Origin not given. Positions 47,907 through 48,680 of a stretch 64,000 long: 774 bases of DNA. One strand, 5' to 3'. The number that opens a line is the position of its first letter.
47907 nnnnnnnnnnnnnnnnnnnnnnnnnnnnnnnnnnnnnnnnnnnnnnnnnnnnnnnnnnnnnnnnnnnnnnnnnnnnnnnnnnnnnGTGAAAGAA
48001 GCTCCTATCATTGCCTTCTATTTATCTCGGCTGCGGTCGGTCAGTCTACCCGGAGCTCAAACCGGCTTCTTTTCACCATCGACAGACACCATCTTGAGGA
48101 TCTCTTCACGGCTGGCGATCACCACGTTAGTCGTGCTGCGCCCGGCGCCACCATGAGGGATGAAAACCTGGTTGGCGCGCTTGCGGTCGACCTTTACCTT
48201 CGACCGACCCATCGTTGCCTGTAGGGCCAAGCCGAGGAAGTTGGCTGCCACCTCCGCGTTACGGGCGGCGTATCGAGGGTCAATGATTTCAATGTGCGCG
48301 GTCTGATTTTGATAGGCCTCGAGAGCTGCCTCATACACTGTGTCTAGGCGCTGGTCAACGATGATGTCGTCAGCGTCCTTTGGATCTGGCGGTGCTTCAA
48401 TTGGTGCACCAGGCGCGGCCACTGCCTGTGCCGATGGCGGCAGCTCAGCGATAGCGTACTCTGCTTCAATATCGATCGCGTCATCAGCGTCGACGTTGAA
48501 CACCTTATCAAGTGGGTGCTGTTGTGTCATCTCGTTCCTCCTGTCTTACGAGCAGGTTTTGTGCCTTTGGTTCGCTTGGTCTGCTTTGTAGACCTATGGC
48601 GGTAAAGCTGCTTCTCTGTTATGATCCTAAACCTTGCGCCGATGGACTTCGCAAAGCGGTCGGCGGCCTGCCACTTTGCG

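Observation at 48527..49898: Two paralogous T7-endonuclease-I-like PD-(D/E)xK nucleases in the late (packaging/structural) operon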

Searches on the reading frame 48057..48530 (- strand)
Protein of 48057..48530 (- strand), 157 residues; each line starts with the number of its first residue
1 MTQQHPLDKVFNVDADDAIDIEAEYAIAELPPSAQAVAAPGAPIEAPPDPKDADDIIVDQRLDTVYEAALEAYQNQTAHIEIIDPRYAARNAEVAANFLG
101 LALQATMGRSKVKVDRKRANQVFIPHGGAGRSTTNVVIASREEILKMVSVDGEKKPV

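Call 4: search_protein_families(library=pfam, proteins=[window:48057-48530:-], max_evalue=1)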
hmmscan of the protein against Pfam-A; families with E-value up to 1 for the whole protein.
window:48057-48530:- (157 aa): 1 family
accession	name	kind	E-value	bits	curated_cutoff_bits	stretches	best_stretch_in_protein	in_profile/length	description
PF23198.2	PDE8A_N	-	0.22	11.9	29.6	1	66-91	43-67/147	PDE8A-like, N-terminal domain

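Call 5: search_protein_families(library=phrogs, proteins=[window:48057-48530:-], max_evalue=0.01)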
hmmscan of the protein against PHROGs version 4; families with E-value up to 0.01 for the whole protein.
window:48057-48530:- (157 aa): 0 families

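Call 59: search_protein_families(library=pfam, alignment_id=A5, max_evalue=1)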
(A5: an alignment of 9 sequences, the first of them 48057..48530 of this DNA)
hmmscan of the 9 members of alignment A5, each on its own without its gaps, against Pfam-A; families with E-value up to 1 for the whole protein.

A. member 1, window:48057-48530:- (157 aa): 1 family
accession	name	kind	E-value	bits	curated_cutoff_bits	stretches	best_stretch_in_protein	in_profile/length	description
PF23198.2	PDE8A_N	-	0.22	11.9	29.6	1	66-91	43-67/147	PDE8A-like, N-terminal domain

B. families by the number of members that match (of 9 scanned): 5 families
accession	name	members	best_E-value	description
PF14362.11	DUF4407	1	0.013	Domain of unknown function (DUF4407)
PF18165.6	pP_pnuc_1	1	0.041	Predicted pPIWI-associating nuclease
PF18654.6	LegC3_N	1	0.055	LegC3 N-terminal coiled-coil domain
PF12092.13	DUF3568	1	0.15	Protein of unknown function (DUF3568)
PF23198.2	PDE8A_N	1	0.22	PDE8A-like, N-terminal domain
